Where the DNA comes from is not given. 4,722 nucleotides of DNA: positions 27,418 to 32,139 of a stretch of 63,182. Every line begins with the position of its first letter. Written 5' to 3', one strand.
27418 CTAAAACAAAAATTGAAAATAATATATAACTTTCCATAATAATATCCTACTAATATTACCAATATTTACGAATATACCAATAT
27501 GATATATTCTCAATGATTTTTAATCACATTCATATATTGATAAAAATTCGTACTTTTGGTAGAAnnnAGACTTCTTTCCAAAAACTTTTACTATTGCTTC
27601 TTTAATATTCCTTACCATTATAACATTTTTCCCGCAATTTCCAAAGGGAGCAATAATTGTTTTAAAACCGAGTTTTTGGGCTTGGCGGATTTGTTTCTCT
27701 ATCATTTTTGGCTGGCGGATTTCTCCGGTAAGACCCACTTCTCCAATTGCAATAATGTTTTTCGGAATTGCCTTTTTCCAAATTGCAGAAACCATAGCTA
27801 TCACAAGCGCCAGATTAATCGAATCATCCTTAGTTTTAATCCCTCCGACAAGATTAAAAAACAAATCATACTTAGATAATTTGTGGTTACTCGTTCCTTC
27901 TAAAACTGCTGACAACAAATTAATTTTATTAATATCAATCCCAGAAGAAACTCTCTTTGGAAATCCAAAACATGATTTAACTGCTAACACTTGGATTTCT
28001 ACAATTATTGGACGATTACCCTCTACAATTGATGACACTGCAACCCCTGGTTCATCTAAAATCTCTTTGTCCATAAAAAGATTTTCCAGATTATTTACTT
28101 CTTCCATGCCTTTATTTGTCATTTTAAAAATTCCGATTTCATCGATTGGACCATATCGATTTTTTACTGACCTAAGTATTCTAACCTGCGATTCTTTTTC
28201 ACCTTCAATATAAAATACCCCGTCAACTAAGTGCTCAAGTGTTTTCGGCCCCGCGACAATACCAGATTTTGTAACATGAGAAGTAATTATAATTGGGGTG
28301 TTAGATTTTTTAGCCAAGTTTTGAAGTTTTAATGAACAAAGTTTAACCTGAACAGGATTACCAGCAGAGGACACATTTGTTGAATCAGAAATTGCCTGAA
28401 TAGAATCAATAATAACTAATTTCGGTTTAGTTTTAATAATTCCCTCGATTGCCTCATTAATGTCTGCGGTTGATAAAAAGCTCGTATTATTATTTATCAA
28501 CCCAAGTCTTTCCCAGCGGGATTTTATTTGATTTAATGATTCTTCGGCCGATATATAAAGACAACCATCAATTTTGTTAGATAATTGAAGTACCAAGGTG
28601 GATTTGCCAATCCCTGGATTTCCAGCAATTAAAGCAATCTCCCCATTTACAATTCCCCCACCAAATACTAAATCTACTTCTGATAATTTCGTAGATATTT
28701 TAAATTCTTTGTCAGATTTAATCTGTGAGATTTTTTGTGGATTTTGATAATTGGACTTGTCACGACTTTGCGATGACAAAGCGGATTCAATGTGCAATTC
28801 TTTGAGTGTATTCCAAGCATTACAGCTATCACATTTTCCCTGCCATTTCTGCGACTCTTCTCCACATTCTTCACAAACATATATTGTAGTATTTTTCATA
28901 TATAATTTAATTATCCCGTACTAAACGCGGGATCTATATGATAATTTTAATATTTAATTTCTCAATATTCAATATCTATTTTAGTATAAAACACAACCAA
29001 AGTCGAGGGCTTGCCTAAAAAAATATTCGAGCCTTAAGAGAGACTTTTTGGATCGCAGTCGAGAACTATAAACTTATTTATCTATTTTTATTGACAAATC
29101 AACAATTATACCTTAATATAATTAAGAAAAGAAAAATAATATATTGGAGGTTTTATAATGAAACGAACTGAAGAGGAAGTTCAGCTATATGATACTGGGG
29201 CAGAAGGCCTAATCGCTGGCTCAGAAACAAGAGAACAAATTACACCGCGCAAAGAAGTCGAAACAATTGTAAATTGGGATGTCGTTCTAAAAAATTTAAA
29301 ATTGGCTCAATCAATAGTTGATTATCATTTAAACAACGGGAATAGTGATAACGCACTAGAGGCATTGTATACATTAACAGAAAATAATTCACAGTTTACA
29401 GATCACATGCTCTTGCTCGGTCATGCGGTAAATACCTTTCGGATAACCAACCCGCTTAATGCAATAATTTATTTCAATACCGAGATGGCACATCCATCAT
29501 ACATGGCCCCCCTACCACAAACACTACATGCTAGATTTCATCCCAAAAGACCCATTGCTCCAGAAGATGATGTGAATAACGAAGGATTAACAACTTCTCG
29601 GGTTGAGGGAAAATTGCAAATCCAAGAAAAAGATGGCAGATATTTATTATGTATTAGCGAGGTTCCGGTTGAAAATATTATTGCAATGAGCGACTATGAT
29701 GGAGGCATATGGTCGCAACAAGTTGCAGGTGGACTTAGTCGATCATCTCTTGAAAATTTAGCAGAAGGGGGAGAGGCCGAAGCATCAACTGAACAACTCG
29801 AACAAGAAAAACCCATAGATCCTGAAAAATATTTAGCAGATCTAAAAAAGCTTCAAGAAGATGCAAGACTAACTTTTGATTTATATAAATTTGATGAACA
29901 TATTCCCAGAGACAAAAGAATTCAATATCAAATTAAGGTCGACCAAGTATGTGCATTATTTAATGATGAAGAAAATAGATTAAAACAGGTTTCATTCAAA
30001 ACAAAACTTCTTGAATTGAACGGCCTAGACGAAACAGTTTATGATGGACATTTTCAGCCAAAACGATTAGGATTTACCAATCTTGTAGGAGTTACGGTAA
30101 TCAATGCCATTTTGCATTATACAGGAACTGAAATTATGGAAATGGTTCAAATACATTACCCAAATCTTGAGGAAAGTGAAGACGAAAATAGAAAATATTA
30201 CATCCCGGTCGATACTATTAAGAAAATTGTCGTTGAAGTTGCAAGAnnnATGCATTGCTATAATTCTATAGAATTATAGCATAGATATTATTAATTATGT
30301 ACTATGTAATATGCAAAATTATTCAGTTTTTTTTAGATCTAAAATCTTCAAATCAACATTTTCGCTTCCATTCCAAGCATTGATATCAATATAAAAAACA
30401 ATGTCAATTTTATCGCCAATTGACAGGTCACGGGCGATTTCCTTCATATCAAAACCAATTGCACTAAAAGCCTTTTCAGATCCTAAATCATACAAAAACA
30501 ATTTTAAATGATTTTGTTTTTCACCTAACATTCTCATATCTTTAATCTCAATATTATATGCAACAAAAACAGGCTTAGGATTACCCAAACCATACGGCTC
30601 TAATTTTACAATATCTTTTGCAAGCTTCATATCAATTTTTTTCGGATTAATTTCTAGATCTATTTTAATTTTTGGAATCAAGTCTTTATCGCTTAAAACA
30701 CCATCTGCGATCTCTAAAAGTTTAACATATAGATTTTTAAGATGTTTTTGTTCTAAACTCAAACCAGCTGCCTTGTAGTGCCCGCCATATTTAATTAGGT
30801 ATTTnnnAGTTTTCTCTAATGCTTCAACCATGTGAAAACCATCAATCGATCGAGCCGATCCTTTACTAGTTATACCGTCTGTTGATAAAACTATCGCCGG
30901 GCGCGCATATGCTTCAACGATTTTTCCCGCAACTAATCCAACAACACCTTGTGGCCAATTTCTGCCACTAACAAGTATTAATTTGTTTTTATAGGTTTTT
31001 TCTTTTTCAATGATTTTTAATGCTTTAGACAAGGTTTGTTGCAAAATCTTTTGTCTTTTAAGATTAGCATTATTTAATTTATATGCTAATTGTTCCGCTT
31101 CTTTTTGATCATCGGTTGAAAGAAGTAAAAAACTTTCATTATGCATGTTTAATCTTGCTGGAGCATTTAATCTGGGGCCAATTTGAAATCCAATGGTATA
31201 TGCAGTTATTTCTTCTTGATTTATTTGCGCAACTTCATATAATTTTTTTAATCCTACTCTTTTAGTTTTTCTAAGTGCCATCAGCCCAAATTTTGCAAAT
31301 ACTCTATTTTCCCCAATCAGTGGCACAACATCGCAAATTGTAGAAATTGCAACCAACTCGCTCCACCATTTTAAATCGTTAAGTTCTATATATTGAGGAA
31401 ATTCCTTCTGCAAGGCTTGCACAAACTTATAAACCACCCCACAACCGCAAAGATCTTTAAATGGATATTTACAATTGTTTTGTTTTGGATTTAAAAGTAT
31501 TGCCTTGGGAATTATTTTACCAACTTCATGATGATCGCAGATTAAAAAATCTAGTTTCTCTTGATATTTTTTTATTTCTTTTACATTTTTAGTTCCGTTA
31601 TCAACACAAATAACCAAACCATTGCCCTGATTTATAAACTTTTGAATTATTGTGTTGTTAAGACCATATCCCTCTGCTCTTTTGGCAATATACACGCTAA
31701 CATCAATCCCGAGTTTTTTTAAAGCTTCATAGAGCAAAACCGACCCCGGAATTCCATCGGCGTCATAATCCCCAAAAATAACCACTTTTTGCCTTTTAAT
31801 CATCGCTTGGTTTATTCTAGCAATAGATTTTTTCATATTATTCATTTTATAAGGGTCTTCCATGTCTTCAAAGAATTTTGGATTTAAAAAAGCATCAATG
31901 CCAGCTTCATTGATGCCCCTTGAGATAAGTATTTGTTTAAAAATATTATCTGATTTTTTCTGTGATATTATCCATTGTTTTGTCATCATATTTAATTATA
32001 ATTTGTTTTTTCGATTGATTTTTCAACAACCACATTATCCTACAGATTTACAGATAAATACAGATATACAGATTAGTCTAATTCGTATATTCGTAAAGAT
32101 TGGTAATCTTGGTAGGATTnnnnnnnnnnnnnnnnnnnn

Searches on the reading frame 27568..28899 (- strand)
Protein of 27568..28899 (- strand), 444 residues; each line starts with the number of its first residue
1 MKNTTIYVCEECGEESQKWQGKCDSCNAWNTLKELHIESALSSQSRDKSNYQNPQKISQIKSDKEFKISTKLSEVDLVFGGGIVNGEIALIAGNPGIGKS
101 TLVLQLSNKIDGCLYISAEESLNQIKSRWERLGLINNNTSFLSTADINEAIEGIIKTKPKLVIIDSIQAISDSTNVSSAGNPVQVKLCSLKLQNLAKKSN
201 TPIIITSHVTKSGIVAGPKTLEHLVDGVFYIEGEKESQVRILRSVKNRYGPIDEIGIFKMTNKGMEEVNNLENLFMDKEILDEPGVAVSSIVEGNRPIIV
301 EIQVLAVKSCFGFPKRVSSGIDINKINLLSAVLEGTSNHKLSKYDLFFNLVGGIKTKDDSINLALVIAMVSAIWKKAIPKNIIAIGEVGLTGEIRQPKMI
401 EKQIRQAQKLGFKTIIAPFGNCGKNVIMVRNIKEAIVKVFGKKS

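Call 22: search_protein_families(library=pfam, proteins=[window:27568-28899:-], max_evalue=0.001)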
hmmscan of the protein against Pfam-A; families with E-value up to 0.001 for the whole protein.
window:27568-28899:- (444 aa): 12 families
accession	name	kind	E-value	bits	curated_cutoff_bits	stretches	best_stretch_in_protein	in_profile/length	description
PF06745.19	ATPase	-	7.5e-15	55.4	26.6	2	69-133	2-71/231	KaiC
PF18073.7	Zn_ribbon_LapB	-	3.2e-11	43.2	25.7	1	7-34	1-28/28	Rubredoxin metal binding domain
PF13481.12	AAA_25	-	9.1e-11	42.2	27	1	65-213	12-194/195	AAA domain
PF03796.21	DnaB_C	-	1.1e-09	38.6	27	1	122-211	92-180/255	DnaB-like helicase C terminal domain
PF13541.12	ChlI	-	3.7e-07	30.5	27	1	341-421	40-121/121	Subunit ChlI of Mg-chelatase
PF00004.35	AAA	-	3.6e-05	24.7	21.2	1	90-207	2-108/131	ATPase family associated with various cellular activities (AAA)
PF13479.12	AAA_24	-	3.6e-05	24.1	27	1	89-173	5-79/195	AAA domain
PF13173.12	AAA_14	-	5.2e-05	23.7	27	1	87-172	3-76/129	AAA domain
PF05362.19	Lon_C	-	6.7e-05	23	21.1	1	340-422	90-173/205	Lon protease (S16) C-terminal proteolytic domain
PF13401.12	AAA_22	-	7.7e-05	23.4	27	1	87-204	6-119/130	AAA domain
PF07088.17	GvpD_P-loop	-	0.0006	20.2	24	0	151-245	98-186/189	GvpD gas vesicle protein, P-loop domain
PF13191.12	AAA_16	-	0.00099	20.1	32.6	0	86-119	24-61/167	AAA ATPase domain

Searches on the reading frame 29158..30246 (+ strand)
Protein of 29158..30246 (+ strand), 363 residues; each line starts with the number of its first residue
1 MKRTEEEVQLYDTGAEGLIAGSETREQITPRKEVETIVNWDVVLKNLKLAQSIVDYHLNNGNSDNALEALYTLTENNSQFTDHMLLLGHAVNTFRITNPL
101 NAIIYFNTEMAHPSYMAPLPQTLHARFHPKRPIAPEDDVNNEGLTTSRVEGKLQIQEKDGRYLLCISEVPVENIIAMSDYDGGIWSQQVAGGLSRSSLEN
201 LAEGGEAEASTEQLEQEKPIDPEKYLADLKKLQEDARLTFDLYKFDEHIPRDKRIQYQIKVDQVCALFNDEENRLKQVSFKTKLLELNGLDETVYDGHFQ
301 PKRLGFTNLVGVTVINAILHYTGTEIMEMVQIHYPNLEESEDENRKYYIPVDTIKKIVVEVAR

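Call 8: search_protein_families(library=pfam, proteins=[window:29158-30246:+], max_evalue=1)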
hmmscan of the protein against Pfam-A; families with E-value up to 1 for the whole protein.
window:29158-30246:+ (363 aa): 1 family
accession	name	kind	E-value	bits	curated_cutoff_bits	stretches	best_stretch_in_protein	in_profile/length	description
PF10715.16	REGB_T4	-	0.016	15.7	27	1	242-308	40-106/148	T4-page Endoribonuclease RegB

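Call 9: search_protein_families(library=phrogs, proteins=[window:29158-30246:+], max_evalue=1)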
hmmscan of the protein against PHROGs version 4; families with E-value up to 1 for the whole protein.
window:29158-30246:+ (363 aa): 2 families
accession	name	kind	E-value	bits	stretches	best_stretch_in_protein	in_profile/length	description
phrog_1323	-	DNA, RNA and nucleotide metabolism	0.04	14.9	1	242-308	42-108/152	endoribonuclease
phrog_24187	-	unknown function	0.18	13.1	1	266-352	2-90/94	-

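Call 24: find_homologous_proteins(query=window:29158-30246:+, max_evalue=0.01)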
Query window:29158-30246:+ (363 aa): 2 proteins with E <= 0.01 among 2555 candidates.
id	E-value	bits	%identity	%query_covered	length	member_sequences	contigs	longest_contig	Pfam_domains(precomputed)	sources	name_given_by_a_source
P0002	5.5e-240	813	100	100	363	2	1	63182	-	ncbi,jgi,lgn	-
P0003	3.8e-131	455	64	99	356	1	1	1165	-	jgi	jgi:hypothetical protein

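Call 29: find_related_loci(query=A1, collection=genome_contigs, flank=10000)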
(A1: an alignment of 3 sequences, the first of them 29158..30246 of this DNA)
Query A1 (363 aa) in genome_contigs; peptide patterns used: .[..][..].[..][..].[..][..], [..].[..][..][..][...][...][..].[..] (x = any residue, [..] = any of these).
273 stretches matched a pattern, but none encodes a relative of the query by tblastn (E <= 1e-3).

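Call 36: find_related_loci(query=A1, collection=viral_contigs, flank=5000)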
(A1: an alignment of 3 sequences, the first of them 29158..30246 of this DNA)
Query A1 (363 aa) in viral_contigs; peptide patterns used: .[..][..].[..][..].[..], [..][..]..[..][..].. (x = any residue, [..] = any of these).
298 stretches matched a pattern, but none encodes a relative of the query by tblastn (E <= 1e-3).

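Call 40: predict_structure(alignment_id=A1)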
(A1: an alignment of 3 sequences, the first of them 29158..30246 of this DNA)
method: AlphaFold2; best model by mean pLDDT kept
length: 363 residues; sequences in the alignment: 3
mean_pLDDT: 31.9   pTM: 0.19
mean pLDDT of the five models: 31.9, 30.7, 30.2, 30.0, 28.4
residues with pLDDT >= 90: 0; 70-90: 0; 50-70: 0; < 50: 363
segments of 3 or more residues with pLDDT < 50: 1-363
pLDDT, mean of each block of 10 residues (from residue 1): 30 32 32 28 41 41 41 37 30 31 31 30 25 30 27 30 28 24 25 30 32 36 41 36 33 34 35 39 36 26 26 26 28 34 33 33 25
secondary structure, 60 per line:
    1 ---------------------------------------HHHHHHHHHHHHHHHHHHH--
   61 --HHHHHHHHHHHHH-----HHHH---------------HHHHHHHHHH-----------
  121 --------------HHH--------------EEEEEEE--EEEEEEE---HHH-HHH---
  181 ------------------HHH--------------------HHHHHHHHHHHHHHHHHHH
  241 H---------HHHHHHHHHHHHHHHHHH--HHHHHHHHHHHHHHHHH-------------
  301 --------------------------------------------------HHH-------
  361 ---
elements in order: H40-58 H63-75 H81-84 H100-109 E152-158 E161-167 H222-241 H251-268 H271-287

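Call 42: search_protein_families(library=padloc, proteins=[P0011, P0014, window:29158-30246:+], max_evalue=1)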
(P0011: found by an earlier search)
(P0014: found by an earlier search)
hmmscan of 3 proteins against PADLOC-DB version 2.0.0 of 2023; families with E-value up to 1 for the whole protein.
P0011 (176 aa): 0 families

P0014 (72 aa): 0 families

window:29158-30246:+ (363 aa): 0 families

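Call 43: search_protein_families(library=ncbifam, proteins=[P0011, P0014, window:29158-30246:+], max_evalue=1)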
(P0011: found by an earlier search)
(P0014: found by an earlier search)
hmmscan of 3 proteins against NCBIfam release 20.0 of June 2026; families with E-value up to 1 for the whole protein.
P0011 (176 aa): 0 families

P0014 (72 aa): 0 families

window:29158-30246:+ (363 aa): 0 families

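Call 45: search_solved_structures(query=A1, max_evalue=10)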
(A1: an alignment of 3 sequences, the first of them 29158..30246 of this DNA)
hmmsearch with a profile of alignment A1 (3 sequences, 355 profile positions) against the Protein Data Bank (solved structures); distinct sequences matched with E-value up to 10: 2.
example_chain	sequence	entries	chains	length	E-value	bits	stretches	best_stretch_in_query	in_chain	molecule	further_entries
1tqh_A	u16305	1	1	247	0.15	14.5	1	127-271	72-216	Carboxylesterase precursor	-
1r1d_A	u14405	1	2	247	0.18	14.2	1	129-271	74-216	Carboxylesterase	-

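Call 48: find_encoding_contigs(protein=P0003, flank=5000)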
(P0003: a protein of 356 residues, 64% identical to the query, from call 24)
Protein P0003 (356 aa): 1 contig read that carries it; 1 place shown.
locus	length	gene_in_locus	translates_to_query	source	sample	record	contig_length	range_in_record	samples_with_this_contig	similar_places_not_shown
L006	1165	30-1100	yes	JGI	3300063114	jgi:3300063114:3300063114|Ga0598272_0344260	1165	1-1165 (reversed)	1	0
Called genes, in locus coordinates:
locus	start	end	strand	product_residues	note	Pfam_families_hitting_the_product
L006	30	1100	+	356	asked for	-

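Call 52: search_protein_representatives(alignment_id=A1)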
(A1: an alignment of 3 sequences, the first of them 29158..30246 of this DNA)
Query: 3 sequences, 355 profile positions. Proteins with E-value up to 0.001 (for the whole library): 3; up to 1e-10: 3; up to 1e-30: 2. The best 3 are listed.
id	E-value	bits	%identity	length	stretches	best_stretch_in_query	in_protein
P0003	1.2e-198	675.9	-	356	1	2-355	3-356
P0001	3.0e-96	339.1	-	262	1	71-355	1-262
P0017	2.1e-18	83.0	-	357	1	28-346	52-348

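Call 54: find_encoding_contigs(protein=P0017, flank=10000)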
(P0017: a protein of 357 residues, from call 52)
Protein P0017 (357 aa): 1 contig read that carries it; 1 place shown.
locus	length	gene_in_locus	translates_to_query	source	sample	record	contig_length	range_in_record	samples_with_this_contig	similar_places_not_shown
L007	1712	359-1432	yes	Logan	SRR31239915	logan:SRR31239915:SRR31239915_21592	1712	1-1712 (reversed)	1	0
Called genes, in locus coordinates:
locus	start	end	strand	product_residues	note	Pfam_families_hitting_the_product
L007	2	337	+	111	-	?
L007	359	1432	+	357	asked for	-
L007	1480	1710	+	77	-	?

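Call 90: search_protein_families(library=pfam, proteins=[L004:251-766:+, P0017, P0003], max_evalue=0.5)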
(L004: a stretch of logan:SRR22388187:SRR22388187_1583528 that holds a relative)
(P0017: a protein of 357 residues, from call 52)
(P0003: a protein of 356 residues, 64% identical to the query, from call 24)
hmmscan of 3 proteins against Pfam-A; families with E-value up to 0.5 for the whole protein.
L004:251-766:+ (172 aa): 1 family
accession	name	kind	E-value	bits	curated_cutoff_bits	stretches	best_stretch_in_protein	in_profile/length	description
PF02201.23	SWIB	-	0.018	15.2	25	1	71-102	12-43/74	SWIB/MDM2 domain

P0017 (357 aa): 0 families

P0003 (356 aa): 2 families
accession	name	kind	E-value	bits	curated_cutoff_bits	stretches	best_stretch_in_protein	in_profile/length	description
PF24520.1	ARM_KNTC1_1st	-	0.0058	16.9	27.3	1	24-73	130-178/246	KNTC1 first ARM-repeats domain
PF18040.7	BPA_C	-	0.2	12.2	26.2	0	43-76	28-61/95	beta porphyranase A C-terminal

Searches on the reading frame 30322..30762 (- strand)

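Call 22: search_protein_families(library=pfam, proteins=[window:30322-30762:-], max_evalue=0.001)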
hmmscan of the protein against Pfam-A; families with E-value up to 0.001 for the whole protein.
window:30322-30762:- (147 aa): 1 family
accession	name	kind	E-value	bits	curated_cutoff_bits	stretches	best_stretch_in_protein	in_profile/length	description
PF17768.7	RecJ_OB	-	1.4e-31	109.2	27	1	34-142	1-107/107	RecJ OB domain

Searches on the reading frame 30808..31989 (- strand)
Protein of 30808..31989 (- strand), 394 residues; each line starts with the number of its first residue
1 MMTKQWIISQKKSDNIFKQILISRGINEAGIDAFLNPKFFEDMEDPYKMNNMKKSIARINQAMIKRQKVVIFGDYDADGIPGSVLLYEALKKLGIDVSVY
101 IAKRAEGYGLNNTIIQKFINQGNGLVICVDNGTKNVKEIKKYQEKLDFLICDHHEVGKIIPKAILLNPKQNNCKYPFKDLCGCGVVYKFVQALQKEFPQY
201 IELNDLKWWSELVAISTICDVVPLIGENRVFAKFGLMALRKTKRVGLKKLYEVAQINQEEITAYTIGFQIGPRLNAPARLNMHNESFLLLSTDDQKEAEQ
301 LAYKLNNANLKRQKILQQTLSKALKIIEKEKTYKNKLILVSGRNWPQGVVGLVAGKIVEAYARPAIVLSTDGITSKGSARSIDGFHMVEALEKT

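Call 22: search_protein_families(library=pfam, proteins=[window:30808-31989:-], max_evalue=0.001)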
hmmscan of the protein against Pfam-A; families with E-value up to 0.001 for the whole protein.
window:30808-31989:- (394 aa): 2 families
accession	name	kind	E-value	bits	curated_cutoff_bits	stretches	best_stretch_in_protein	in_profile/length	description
PF01368.27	DHH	-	1.5e-22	80.6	28.1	1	68-197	1-109/125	DHH family, N-terminal domain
PF02272.25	DHHA1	-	3.5e-06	27.9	25.9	1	338-393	5-63/102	DHHA1 domain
